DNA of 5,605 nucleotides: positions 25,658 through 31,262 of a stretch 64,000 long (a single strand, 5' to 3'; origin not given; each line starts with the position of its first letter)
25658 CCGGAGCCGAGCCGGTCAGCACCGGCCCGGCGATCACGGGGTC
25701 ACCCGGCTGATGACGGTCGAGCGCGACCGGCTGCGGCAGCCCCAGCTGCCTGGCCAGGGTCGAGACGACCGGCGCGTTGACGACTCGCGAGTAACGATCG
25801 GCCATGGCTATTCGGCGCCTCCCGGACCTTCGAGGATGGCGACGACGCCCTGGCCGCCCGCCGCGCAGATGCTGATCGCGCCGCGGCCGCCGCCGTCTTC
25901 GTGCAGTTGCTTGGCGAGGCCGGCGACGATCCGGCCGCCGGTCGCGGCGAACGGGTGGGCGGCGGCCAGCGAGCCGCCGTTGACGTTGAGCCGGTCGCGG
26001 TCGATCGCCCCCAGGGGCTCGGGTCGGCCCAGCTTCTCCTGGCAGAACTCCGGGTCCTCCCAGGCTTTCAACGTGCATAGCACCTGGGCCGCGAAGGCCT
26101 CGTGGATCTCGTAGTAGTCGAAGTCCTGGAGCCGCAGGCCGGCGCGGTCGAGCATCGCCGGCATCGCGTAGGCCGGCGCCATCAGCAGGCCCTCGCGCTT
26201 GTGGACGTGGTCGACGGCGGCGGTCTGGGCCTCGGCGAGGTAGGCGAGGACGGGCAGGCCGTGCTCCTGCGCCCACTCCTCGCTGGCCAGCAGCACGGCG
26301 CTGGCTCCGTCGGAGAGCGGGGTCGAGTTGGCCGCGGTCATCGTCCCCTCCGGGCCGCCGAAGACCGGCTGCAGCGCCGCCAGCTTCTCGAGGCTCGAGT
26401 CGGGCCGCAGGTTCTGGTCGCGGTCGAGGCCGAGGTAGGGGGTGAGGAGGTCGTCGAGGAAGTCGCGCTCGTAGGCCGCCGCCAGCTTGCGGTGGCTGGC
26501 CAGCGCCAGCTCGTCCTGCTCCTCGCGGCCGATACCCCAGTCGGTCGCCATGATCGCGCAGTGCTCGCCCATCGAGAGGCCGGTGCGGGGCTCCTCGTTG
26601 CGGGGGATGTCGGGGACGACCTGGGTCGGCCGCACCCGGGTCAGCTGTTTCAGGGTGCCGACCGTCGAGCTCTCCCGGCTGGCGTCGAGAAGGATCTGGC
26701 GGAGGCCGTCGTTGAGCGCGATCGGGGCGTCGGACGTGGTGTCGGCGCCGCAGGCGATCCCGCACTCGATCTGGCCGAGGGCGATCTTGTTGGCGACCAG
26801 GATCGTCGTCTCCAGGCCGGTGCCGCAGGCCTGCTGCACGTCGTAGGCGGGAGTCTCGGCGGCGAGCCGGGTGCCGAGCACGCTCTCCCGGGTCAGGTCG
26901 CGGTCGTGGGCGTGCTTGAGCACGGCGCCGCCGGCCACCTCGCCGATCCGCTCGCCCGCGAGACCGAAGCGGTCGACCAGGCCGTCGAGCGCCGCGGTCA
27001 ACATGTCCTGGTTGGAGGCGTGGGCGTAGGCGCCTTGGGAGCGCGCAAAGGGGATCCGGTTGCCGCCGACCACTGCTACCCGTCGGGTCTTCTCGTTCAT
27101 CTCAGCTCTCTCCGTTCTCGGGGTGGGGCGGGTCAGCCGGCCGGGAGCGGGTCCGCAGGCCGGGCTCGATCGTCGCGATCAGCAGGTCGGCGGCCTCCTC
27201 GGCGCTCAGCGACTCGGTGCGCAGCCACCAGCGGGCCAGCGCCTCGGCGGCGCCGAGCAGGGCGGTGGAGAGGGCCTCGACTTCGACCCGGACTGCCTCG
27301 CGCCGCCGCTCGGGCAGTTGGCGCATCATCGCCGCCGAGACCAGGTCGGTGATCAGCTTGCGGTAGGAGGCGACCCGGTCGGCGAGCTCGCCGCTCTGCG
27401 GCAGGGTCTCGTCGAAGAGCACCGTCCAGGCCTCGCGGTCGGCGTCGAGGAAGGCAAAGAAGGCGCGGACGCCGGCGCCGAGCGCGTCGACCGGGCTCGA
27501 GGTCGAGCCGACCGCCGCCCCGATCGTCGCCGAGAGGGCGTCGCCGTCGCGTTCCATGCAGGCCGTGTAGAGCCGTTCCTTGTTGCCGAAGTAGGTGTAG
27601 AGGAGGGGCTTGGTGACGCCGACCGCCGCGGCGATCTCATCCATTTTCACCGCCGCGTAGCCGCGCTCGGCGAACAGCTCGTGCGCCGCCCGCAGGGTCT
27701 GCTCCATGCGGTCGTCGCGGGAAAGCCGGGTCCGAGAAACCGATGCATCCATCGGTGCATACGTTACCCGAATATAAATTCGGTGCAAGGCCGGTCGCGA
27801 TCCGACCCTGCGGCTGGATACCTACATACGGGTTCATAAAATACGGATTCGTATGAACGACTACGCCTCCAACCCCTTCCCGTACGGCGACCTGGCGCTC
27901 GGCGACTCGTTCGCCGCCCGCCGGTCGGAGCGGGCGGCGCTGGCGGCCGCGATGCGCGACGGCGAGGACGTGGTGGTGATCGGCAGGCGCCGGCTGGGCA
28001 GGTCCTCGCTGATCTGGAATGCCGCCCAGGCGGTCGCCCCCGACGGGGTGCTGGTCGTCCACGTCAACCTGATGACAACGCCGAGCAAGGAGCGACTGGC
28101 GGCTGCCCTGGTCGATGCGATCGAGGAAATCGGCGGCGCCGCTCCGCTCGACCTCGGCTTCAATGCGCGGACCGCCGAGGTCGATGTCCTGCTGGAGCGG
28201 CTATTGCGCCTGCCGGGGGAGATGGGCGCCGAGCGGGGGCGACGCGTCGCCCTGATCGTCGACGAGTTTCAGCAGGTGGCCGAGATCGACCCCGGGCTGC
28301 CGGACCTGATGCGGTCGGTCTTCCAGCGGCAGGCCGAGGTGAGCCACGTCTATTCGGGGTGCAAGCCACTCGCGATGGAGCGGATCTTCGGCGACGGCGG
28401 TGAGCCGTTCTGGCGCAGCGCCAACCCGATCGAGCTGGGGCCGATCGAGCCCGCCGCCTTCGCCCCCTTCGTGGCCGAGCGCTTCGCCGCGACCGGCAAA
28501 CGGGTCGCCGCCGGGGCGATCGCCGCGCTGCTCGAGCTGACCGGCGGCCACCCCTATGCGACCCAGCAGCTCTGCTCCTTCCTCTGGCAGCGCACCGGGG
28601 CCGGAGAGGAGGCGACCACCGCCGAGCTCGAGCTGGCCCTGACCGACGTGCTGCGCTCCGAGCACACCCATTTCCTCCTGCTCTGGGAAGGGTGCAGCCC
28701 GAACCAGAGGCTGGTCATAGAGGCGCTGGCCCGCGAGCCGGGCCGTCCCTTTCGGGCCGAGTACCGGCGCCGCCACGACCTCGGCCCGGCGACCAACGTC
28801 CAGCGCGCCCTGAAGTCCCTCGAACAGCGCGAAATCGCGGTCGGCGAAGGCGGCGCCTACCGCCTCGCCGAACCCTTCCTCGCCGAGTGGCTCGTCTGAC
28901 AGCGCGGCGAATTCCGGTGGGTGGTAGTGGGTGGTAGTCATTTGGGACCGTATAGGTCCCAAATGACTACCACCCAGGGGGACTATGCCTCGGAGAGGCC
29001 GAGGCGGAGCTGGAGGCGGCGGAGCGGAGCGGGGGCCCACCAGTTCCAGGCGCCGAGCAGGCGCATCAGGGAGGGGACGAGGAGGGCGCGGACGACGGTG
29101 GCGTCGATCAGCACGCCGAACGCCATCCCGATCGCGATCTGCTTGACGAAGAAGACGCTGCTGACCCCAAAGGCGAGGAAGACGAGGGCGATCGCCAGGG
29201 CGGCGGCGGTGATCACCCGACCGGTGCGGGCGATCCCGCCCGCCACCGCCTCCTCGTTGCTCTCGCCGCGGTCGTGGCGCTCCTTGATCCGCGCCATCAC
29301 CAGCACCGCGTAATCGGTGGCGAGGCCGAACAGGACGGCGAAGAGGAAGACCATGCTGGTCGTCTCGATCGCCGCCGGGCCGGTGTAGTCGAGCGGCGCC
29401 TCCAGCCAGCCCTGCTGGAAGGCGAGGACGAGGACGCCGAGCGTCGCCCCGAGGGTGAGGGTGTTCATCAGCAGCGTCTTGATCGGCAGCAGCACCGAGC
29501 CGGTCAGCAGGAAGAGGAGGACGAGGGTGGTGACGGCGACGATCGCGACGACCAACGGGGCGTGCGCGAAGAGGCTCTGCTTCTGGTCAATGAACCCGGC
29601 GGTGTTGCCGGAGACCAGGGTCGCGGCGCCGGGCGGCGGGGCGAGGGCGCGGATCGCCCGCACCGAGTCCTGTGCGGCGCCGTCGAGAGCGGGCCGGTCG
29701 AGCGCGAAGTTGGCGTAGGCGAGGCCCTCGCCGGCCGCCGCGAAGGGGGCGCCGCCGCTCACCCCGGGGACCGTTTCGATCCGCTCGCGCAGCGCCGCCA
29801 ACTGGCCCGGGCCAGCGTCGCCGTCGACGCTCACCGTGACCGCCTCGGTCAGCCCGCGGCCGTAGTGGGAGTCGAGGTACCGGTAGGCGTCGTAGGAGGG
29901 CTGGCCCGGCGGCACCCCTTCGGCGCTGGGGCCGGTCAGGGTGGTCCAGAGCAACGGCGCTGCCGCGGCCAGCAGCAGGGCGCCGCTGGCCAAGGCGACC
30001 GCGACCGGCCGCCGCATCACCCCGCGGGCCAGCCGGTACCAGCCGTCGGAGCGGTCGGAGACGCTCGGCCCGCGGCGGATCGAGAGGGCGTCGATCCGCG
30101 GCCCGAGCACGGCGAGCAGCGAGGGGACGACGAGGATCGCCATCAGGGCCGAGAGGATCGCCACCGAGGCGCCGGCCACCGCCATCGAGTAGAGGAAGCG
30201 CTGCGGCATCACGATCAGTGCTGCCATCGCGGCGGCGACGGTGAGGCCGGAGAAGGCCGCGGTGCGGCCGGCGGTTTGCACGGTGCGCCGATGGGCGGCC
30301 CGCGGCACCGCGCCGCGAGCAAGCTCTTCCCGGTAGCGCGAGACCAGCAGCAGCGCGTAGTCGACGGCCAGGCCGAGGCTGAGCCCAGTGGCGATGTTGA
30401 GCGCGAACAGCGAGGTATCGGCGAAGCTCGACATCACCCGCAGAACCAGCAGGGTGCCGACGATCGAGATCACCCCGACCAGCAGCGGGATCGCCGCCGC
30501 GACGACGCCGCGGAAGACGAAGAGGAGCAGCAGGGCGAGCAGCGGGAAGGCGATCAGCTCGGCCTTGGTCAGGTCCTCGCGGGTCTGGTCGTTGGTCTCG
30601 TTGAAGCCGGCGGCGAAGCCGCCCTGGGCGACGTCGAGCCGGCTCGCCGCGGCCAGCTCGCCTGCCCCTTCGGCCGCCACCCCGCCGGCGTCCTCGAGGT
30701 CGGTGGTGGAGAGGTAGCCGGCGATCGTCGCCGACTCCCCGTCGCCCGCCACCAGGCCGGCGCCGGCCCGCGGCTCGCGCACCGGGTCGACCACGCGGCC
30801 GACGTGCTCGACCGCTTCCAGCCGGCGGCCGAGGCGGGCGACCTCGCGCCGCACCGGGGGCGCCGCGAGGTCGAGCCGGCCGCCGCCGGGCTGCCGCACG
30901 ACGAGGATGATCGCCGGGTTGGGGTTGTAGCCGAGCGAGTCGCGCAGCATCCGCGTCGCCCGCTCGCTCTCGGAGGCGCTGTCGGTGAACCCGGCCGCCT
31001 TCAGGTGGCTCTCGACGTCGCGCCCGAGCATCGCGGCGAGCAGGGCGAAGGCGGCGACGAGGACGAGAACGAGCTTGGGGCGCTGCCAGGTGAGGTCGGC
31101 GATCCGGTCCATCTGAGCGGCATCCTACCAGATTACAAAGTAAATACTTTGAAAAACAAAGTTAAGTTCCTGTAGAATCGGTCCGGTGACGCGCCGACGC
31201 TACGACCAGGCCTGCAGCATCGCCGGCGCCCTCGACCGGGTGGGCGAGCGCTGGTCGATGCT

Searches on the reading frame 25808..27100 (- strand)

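Call 65: search_protein_families(library=pfam, proteins=[window:25808-27100:-], max_evalue=0.0001)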
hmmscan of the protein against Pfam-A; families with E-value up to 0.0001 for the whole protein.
window:25808-27100:- (430 aa): 2 families
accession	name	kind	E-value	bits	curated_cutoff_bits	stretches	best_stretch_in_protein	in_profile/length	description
PF00108.29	Thiolase_N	-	1.8e-44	152.5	26.4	1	8-275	1-260/260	Thiolase, N-terminal domain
PF02803.24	Thiolase_C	-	1.6e-29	102.5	27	1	284-424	3-122/123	Thiolase, C-terminal domain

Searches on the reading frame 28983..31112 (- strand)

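Call 62: search_protein_families(library=pfam, proteins=[window:28983-31112:-], max_evalue=0.0001)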
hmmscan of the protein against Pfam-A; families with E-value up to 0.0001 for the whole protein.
window:28983-31112:- (709 aa): 1 family
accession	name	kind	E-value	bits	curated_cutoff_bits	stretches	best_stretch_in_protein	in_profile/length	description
PF03176.21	MMPL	-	3.5e-73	246.9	20.5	2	45-371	5-332/333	MMPL family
